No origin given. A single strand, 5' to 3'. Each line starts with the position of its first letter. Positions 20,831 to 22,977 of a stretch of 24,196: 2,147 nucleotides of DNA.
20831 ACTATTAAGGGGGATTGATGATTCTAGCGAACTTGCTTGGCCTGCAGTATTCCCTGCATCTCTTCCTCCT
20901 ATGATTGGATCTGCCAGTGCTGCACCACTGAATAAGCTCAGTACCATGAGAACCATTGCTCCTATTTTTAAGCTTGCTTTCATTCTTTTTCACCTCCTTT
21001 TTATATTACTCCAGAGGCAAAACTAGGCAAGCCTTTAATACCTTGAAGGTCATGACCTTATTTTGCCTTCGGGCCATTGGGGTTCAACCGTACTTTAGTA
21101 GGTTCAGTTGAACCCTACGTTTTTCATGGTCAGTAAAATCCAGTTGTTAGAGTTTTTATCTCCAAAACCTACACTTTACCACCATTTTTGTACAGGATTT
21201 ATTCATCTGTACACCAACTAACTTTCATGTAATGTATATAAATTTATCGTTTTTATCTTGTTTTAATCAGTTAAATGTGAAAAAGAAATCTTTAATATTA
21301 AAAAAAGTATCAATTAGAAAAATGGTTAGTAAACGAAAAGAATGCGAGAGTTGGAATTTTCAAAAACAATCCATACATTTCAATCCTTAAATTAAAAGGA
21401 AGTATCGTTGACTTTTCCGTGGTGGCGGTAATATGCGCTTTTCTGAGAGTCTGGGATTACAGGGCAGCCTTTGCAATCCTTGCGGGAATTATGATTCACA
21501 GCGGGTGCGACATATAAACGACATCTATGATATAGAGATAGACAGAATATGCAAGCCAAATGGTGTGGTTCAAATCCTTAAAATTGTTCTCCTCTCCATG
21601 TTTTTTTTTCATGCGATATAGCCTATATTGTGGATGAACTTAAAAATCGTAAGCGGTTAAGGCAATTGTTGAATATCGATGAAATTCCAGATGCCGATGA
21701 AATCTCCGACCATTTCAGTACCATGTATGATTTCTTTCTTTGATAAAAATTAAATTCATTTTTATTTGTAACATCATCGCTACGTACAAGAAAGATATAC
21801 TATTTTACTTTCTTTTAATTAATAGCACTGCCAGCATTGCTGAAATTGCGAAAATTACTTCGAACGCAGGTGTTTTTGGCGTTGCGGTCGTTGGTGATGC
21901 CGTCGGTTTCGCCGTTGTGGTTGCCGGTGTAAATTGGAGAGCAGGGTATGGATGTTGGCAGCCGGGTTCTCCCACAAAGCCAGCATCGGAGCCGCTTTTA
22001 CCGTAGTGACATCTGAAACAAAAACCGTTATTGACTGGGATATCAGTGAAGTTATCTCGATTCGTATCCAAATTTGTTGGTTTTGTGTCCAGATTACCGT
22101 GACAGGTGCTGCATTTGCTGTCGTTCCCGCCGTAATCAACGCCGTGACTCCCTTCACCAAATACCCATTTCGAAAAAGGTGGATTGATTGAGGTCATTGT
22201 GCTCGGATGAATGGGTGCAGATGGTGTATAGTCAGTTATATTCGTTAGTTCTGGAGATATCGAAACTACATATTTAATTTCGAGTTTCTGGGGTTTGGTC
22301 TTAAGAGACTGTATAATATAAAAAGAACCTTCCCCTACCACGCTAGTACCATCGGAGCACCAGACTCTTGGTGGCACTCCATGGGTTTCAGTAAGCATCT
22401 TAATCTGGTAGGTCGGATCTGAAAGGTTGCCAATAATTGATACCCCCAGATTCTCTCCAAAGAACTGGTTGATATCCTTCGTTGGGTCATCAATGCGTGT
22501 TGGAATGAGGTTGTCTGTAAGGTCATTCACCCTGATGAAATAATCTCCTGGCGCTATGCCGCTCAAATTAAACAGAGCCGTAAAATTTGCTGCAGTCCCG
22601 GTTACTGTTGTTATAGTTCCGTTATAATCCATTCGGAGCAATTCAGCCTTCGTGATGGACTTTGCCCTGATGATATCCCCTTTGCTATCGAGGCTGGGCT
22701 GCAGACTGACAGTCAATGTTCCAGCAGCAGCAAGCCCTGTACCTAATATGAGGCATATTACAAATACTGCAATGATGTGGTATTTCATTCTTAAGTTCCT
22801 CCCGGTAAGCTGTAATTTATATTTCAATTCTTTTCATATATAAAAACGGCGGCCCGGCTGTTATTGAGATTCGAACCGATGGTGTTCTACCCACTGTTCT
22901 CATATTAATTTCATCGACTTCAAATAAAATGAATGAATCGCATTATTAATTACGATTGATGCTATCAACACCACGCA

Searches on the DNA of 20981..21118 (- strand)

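Call 50: build_rna_model(alignment_id=A3)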
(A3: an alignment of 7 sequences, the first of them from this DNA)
Model R1 built from alignment A3 (7 sequences, 144 columns); structure: RNAalifold consensus.
model positions 138; base pairs 27; branch points 1; effective number of sequences 1.52; information 0.589 bits per position. Calibrated on 0.2 Mb of random sequence (short: E-values are rough).
structure used (alignment columns):
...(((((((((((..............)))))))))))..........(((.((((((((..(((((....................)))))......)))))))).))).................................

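Call 51: search_with_rna_model(model_id=R1, sources=[window, L001, L002, L005, L006, L007, L008, L009, L010, L011, L012, L013, L015, L016, L017, L020, L021, L022, L023, L024, L025, L026, L027, L028, L029, L030, L031, L032, L033, L034, L035, L036, L037, L038, L039, L040, L041, L042, L043, L044, L045, L051, L052], max_evalue=0.01, make_alignment=true)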
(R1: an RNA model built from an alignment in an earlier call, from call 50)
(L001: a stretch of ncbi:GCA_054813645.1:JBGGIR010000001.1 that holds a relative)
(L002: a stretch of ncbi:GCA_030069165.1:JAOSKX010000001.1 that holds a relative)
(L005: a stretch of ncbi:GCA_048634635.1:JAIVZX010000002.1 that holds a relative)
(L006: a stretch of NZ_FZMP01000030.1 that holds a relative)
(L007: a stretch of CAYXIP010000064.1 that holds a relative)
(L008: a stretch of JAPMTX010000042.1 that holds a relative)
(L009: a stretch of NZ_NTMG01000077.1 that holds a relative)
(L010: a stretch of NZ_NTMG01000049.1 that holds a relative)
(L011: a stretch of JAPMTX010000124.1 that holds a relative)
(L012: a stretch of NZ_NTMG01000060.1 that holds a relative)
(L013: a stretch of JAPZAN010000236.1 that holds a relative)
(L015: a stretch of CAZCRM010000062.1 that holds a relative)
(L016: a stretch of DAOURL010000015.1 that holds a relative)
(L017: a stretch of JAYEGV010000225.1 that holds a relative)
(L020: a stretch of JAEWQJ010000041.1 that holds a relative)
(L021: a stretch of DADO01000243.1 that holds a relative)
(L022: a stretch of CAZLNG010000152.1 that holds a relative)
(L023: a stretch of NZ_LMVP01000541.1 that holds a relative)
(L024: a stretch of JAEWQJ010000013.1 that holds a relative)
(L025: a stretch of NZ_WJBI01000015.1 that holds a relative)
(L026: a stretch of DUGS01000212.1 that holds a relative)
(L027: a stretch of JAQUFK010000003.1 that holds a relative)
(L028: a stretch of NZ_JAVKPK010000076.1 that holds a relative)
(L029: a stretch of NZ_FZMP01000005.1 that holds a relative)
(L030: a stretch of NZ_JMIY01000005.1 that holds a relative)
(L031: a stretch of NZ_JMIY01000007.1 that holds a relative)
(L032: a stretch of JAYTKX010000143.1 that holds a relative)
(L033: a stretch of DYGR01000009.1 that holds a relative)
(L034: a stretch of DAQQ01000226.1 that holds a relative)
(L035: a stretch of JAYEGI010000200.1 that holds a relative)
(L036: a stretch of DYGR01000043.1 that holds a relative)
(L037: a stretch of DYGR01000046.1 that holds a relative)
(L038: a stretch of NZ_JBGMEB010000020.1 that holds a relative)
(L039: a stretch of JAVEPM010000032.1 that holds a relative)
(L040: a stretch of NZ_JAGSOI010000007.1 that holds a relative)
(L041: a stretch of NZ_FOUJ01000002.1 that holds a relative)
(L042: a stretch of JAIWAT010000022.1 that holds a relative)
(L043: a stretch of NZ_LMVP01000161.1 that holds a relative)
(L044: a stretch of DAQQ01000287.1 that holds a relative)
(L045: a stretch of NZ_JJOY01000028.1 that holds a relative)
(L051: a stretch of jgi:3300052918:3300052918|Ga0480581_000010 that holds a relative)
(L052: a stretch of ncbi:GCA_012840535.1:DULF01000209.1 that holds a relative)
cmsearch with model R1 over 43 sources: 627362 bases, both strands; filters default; matches with E-value up to 0.01: 50.
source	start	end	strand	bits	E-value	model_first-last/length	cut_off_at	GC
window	20981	21118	-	158.5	7.1e-43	1-138/138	no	0.42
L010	5919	6055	+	149.2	3.6e-40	1-138/138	no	0.43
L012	4852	4992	+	145.8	3.4e-39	1-138/138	no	0.4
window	24017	24151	-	136.6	1.6e-36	1-138/138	no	0.39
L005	3428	3568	+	124.4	5.5e-33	1-138/138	no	0.43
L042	2847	2987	+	124.4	5.5e-33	1-138/138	no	0.43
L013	5698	5830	+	121.2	4.6e-32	1-138/138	no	0.44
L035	1387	1524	+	119.1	1.8e-31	1-138/138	no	0.48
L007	1985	2121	+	115.9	1.6e-30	1-138/138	no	0.43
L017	1553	1689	+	115.5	2.1e-30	1-138/138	no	0.48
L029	2749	2879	+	105.3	1.8e-27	1-138/138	no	0.4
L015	18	156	+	104.9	2.4e-27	1-138/138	no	0.42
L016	5904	6041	+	104.5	3.2e-27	1-138/138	no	0.47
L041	5950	6087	+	88.6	1.2e-22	1-138/138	no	0.45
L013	15394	15525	+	84.9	1.5e-21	1-138/138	no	0.47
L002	3666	3799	+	84.3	2.2e-21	1-138/138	no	0.5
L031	5629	5762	+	84.3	2.2e-21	1-138/138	no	0.5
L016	3949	4082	+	82.2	9.1e-21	1-138/138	no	0.51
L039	8983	9115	+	68.5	8.2e-17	1-138/138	no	0.4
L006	6697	6834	+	67.1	2.2e-16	1-138/138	no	0.42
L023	5579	5710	+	64.1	1.6e-15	1-138/138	no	0.39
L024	5576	5709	+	63.1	3.1e-15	1-138/138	no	0.38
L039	14000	14135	-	60.2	2.1e-14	1-138/138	no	0.35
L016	1174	1304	+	60.1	2.2e-14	1-138/138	no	0.5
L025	1933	2064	+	57.2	1.6e-13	1-138/138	no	0.42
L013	13023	13155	+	56.7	2.1e-13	1-138/138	no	0.49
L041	12967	13100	+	55.6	4.6e-13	1-138/138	no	0.47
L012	12695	12826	+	52.6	3.4e-12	1-138/138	no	0.44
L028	11359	11488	+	52.5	3.7e-12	1-138/138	no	0.38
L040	9097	9225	+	50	1.9e-11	1-138/138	no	0.4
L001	15801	15938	+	48.3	6.1e-11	1-138/138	no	0.42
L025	16030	16159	+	47.7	9e-11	1-138/138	no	0.38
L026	9518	9653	-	46.1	2.6e-10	1-138/138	no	0.38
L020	4468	4606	-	46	2.7e-10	1-138/138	no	0.37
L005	15790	15907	-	45.8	3.1e-10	1-138/138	no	0.42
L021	9041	9177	-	44.4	7.8e-10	1-138/138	no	0.36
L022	4411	4538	+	44.4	8.1e-10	1-138/138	no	0.39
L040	612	733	+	40.2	1.3e-08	1-138/138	no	0.43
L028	15272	15400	+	38.7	3.5e-08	1-138/138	no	0.4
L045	21052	21197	-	29.2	2e-05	1-138/138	no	0.4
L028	6183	6320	-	27.7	5.6e-05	1-138/138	no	0.38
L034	4185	4267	-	26.9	9.6e-05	1-138/138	no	0.43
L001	2778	2911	+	25.7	0.00021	1-138/138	no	0.39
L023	5529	5620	-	24.6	0.00045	1-138/138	no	0.28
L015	66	126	-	23.7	0.00079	47-108/138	no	0.41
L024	5526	5617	-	23.3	0.0011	1-138/138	no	0.26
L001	6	142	-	22.2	0.0021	1-138/138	no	0.34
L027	6207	6321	+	21.1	0.0045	1-138/138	no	0.37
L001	2695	2819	-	20.3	0.0076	1-138/138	no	0.34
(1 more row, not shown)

Alignment A4: 50 matches aligned to the model, 248 columns, each read 5' to 3' on its own strand. Consensus structure (alignment columns), stored with it:
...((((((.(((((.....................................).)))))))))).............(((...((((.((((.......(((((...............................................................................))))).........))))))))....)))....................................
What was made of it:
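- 20981..21118 (-): Structured 138-nt RNA leader, copy 1, ending at the ATG of the small secreted-protein gene. Covariance model R1 scores 158.5 bits, E 7e-43 (call 51).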

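Call 88: search_with_rna_model(model_id=R1, sources=[L054, L055, L056, L057, L058, L059, L060, L061, L062, L063, L064, L065, L066, L067, L068, L069, L070, L071, L072, L073, L074, L075, L076, L077, L078, L079, L080, L081, L082, L083, L084, L085, L086, L087, L088, L089, L090, L091, L092, L093, L094, L095, L096, L097, L098, L099, L100, L101, L102, L103, L104, L105, L106, L107, L108, L109, L110, L111, L112, L113, L114, L115, L116, L117, L118, L119, L120, L121, L122, L123, L124, L125, L126, L127, L128, L129, L130, L131, L132, L133], max_evalue=0.001, make_alignment=true)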
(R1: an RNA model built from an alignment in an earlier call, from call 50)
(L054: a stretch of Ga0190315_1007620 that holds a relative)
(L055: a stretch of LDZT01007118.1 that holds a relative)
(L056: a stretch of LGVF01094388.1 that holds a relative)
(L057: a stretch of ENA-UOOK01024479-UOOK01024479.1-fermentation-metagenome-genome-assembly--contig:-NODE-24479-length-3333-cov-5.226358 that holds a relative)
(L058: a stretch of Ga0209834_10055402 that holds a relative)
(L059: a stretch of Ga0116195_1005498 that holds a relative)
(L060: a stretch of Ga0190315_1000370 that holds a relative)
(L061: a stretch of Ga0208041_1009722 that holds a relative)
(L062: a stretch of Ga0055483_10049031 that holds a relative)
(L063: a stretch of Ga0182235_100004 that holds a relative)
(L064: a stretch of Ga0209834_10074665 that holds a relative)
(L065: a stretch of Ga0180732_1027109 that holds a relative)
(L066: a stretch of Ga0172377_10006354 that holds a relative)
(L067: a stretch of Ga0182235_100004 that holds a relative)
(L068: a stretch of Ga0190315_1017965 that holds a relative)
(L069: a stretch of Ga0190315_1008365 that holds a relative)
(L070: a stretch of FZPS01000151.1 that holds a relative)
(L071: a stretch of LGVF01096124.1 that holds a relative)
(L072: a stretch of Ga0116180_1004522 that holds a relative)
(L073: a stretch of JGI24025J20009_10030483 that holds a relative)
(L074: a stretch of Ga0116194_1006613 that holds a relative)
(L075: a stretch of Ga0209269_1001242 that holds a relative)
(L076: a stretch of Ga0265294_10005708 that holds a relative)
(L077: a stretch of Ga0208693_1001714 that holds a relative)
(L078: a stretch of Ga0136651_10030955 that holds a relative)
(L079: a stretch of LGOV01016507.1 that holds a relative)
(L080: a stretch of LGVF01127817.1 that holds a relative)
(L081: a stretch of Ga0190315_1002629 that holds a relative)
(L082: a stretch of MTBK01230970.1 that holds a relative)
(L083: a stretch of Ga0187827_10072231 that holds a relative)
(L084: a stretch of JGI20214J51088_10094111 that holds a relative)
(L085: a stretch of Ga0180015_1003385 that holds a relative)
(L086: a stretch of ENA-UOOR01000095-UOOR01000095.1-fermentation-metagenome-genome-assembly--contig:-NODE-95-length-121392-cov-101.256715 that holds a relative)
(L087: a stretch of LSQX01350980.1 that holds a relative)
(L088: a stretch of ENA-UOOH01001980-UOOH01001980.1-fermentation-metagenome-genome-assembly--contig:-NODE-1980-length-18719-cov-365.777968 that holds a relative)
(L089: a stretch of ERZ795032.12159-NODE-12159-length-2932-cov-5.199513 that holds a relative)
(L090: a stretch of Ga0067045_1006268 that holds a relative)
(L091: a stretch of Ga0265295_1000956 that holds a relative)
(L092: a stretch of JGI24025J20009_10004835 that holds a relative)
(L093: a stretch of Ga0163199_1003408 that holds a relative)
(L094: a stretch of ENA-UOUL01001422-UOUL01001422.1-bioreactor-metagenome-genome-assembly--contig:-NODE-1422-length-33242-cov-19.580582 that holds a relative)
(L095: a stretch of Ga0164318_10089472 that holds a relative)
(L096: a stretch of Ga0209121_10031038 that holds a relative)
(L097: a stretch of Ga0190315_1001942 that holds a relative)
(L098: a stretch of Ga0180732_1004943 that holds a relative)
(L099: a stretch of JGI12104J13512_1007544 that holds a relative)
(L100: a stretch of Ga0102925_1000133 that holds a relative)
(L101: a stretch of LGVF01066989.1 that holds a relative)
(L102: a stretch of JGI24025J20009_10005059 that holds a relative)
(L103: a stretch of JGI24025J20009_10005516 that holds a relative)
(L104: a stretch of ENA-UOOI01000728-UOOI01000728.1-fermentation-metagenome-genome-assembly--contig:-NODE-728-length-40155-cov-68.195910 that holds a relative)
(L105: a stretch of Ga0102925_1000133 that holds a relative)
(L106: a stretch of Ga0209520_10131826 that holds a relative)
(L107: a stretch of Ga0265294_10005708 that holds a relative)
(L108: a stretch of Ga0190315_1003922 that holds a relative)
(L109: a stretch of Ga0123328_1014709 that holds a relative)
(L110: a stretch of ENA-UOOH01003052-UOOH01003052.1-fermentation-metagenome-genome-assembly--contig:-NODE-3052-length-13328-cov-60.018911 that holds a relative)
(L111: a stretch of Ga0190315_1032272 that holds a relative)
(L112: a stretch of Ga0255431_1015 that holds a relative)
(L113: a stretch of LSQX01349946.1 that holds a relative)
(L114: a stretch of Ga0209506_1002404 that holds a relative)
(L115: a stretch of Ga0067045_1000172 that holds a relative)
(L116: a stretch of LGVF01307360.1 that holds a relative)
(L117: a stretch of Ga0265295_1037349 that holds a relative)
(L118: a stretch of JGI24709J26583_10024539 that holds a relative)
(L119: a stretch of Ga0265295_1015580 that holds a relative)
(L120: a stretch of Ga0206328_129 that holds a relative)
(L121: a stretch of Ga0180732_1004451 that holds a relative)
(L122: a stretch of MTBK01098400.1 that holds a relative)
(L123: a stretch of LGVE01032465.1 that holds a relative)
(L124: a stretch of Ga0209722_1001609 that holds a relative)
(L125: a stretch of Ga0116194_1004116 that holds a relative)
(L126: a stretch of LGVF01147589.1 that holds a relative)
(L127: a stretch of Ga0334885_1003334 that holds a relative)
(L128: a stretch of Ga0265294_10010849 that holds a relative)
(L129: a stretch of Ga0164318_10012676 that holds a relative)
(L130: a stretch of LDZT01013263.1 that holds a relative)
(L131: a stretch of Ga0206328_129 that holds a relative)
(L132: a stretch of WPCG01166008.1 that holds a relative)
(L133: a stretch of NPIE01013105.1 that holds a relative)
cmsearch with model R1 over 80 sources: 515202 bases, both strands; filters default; matches with E-value up to 0.001: 122.
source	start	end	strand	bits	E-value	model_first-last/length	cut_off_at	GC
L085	625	760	-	132.6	1.9e-35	1-138/138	no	0.4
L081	4872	5007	-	110.9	3.5e-29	1-138/138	no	0.49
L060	11222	11359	+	106.8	5.5e-28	1-138/138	no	0.51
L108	2441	2575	-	105.2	1.6e-27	1-138/138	no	0.49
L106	4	132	-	99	9.9e-26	1-138/138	no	0.47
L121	5401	5535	-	96.5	5.4e-25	1-138/138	no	0.43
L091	1188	1324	-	93.2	5e-24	1-138/138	no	0.4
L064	647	779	+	90.7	2.5e-23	1-138/138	no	0.49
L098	4958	5093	-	88.1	1.5e-22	1-138/138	no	0.45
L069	2917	3047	-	86.1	5.6e-22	1-138/138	no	0.51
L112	3831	3964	-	85.9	6.4e-22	1-138/138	no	0.42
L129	1903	2038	-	84.9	1.2e-21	1-138/138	no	0.51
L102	1925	2056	-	84.9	1.2e-21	1-138/138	no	0.51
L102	6609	6746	-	82.7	5.3e-21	1-138/138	no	0.51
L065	1155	1293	+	81.7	1.1e-20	1-138/138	no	0.42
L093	2144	2282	-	80.9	1.8e-20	1-138/138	no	0.42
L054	1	114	+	79.7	4e-20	26-138/138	5'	0.46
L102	4655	4794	-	79.3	5e-20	1-138/138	no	0.51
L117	911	1048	-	79.1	6e-20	1-138/138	no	0.41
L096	3002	3127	+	78.1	1.1e-19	1-138/138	no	0.54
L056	2271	2402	-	77.6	1.6e-19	1-138/138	no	0.36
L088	5230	5362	-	75.9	5e-19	1-138/138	no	0.4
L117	2732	2865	-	75.4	7e-19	1-138/138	no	0.4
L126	1856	2001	+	75.3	7.2e-19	1-138/138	no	0.49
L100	890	1025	+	73.7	2.1e-18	1-138/138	no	0.4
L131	9671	9806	-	73.7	2.1e-18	1-138/138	no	0.4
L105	2389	2525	+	73.6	2.2e-18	1-138/138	no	0.36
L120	2816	2952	-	73.6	2.2e-18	1-138/138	no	0.36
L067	5493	5621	-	73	3.5e-18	1-138/138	no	0.45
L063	104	235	+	71.6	8.4e-18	1-138/138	no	0.44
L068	979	1115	+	70.4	2e-17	1-138/138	no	0.5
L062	998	1130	+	69.9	2.7e-17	1-138/138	no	0.44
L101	296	436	+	69.7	3e-17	1-138/138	no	0.5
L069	895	1029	-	69.4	3.6e-17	1-138/138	no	0.53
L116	2468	2599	+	69.2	4.3e-17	1-138/138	no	0.48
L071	468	603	+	68.9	5.4e-17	1-138/138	no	0.52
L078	186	316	+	68.5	7e-17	1-138/138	no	0.53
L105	5864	6000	+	68.3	7.6e-17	1-138/138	no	0.37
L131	14238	14374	-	68.3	7.6e-17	1-138/138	no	0.37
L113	6231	6363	-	68.3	8e-17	1-138/138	no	0.38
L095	46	192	-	66.9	2e-16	1-138/138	no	0.5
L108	4534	4668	-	66.9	2e-16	1-138/138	no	0.51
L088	7717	7851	-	66.7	2.2e-16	1-138/138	no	0.37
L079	1403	1534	-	66.6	2.4e-16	1-138/138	no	0.46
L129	6225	6355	-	65.5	5e-16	1-138/138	no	0.51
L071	2754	2884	+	65.1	6.5e-16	1-138/138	no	0.52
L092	2862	2992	+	64.6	9e-16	1-138/138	no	0.53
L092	8067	8212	+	64.2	1.2e-15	1-138/138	no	0.51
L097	7202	7346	-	63.9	1.5e-15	1-138/138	no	0.52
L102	7876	8021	-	63.8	1.6e-15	1-138/138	no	0.5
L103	5006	5147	+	62.8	3e-15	1-138/138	no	0.53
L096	230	358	+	61.7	6.5e-15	1-138/138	no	0.53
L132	248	381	-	60.9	1.1e-14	1-138/138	no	0.43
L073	1245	1382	+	59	3.8e-14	1-138/138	no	0.51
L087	91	224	-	58.3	6.2e-14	1-138/138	no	0.45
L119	5189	5322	-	58.3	6.2e-14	1-138/138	no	0.45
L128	8697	8830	+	58.1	7.2e-14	1-138/138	no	0.46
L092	1146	1279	+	57.9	8.2e-14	1-138/138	no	0.51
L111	1193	1324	+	57.6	1e-13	1-138/138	no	0.52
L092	4967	5099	+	57.5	1.1e-13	1-138/138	no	0.51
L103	7656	7789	+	57.4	1.2e-13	1-138/138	no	0.52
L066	7507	7641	-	56.9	1.6e-13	1-138/138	no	0.56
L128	4419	4553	+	56.7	1.8e-13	1-138/138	no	0.44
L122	147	280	+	56.6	1.9e-13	1-138/138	no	0.54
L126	4350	4493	+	55.3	4.7e-13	1-138/138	no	0.49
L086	11269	11406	+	54.7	6.9e-13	1-138/138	no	0.51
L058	1585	1699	-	54.3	9.2e-13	20-138/138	5'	0.52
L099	1149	1282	+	54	1.1e-12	1-138/138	no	0.48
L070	7733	7866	-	53.5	1.5e-12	1-138/138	no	0.55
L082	2201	2334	-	53.5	1.5e-12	1-138/138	no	0.55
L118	2556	2689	+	53.5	1.5e-12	1-138/138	no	0.55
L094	4169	4301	+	52.5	3e-12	1-138/138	no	0.54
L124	7482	7614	+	52.5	3e-12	1-138/138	no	0.54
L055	4332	4469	+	49.2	2.7e-11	1-138/138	no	0.57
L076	702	839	+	49.2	2.7e-11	1-138/138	no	0.57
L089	2382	2520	-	49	3e-11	1-138/138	no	0.54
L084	319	453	+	49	3e-11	1-138/138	no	0.43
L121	557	690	-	48.9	3.3e-11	1-138/138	no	0.46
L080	4629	4758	-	48.9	3.3e-11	1-138/138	no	0.49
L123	861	990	+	48.9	3.3e-11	1-138/138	no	0.49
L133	5051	5189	-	48.5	4.2e-11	1-138/138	no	0.55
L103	3008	3129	+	48.4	4.4e-11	1-138/138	no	0.57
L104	4060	4191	+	48.3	4.9e-11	1-138/138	no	0.58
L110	12479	12610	-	48.3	4.9e-11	1-138/138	no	0.58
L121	3412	3543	-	48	5.8e-11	1-138/138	no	0.48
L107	8293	8430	+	47.8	6.7e-11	1-138/138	no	0.56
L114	1678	1810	+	47.3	9.2e-11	1-138/138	no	0.48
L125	602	736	+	47.3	9.7e-11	1-138/138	no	0.57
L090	2336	2468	+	46.8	1.3e-10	1-138/138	no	0.48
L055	975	1111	+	45.8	2.7e-10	1-138/138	no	0.58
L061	677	810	-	45.2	3.7e-10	1-138/138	no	0.57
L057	656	792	+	44.3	6.8e-10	1-138/138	no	0.57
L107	3863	4000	+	44.2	7.4e-10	1-138/138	no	0.57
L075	6322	6454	+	44.2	7.7e-10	1-138/138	no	0.48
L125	3886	4019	+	43.5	1.2e-09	1-138/138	no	0.54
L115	5984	6116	+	42.5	2.3e-09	1-138/138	no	0.48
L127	110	242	+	42.5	2.3e-09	1-138/138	no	0.48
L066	3948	4081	-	41.8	3.7e-09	1-138/138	no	0.57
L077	2822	2955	+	41.8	3.7e-09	1-138/138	no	0.57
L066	11021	11155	-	41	6.2e-09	1-138/138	no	0.59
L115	1003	1132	+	40.2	1.1e-08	1-138/138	no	0.48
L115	2911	3039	+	40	1.3e-08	1-138/138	no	0.44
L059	57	189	-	39.1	2.3e-08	1-138/138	no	0.56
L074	1553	1685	-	39.1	2.3e-08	1-138/138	no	0.56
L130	871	997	+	39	2.4e-08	1-138/138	no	0.54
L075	3249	3377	+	38.9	2.5e-08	1-138/138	no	0.44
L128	1822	1962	-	38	4.7e-08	1-138/138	no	0.38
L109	2092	2225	+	37.7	5.8e-08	1-138/138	no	0.53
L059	2961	3095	-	37.5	6.4e-08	1-138/138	no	0.61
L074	4457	4591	-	37.5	6.4e-08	1-138/138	no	0.61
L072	6079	6213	+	37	9.3e-08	1-138/138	no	0.6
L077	11368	11502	+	37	9.4e-08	1-138/138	no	0.61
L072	2559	2694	+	35.9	1.9e-07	1-138/138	no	0.57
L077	7848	7983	+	35.9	1.9e-07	1-138/138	no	0.57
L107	7041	7172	+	35.5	2.5e-07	1-138/138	no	0.6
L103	308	440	+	33.7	8.5e-07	1-138/138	no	0.56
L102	1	38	-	33.4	1e-06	1-39/138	3'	0.58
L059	4754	4888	-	31.5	3.5e-06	1-138/138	no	0.59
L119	556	682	-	30.5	6.9e-06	1-138/138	no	0.44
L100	8846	8975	+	27.8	4.3e-05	1-138/138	no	0.33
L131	1721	1850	-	27.8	4.3e-05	1-138/138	no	0.33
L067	5582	5719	+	26.5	0.0001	1-138/138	no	0.38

Alignment A7: 122 matches aligned to the model, 231 columns, each read 5' to 3' on its own strand. Consensus structure (alignment columns), stored with it:
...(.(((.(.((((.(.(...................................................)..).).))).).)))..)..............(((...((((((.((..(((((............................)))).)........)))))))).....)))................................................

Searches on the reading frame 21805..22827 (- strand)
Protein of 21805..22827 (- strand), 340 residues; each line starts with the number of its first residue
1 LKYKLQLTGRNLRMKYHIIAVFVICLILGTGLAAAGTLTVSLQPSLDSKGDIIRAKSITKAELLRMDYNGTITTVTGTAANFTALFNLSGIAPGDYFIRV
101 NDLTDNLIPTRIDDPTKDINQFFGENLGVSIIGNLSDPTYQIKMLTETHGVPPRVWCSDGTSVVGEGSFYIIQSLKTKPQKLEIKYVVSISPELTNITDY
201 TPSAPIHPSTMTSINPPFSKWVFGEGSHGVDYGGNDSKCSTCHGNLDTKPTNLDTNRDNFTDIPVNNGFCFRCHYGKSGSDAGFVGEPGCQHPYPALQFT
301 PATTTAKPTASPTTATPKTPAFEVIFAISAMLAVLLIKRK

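Call 56: search_protein_families(library=pfam, proteins=[window:21805-22827:-], max_evalue=0.1)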
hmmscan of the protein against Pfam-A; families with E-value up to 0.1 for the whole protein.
window:21805-22827:- (340 aa): 4 families
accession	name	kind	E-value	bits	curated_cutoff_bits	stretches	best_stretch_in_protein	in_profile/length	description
PF18204.6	PGF-CTERM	-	0.0009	19.6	18.8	1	322-340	4-23/23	PGF-CTERM motif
PF14522.11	Cytochrome_C7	-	0.0057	16.9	24.8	1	231-280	8-54/67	Cytochrome c7 and related cytochrome c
PF14537.11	Cytochrom_c3_2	-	0.043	14.7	25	1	235-277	25-67/79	Cytochrome c3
PF22113.1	Mtrc-MtrF_II-IV_dom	-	0.073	13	30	0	224-277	69-130/176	Outer membrane cytochrome MtrC/MtrF-like, domains II/IV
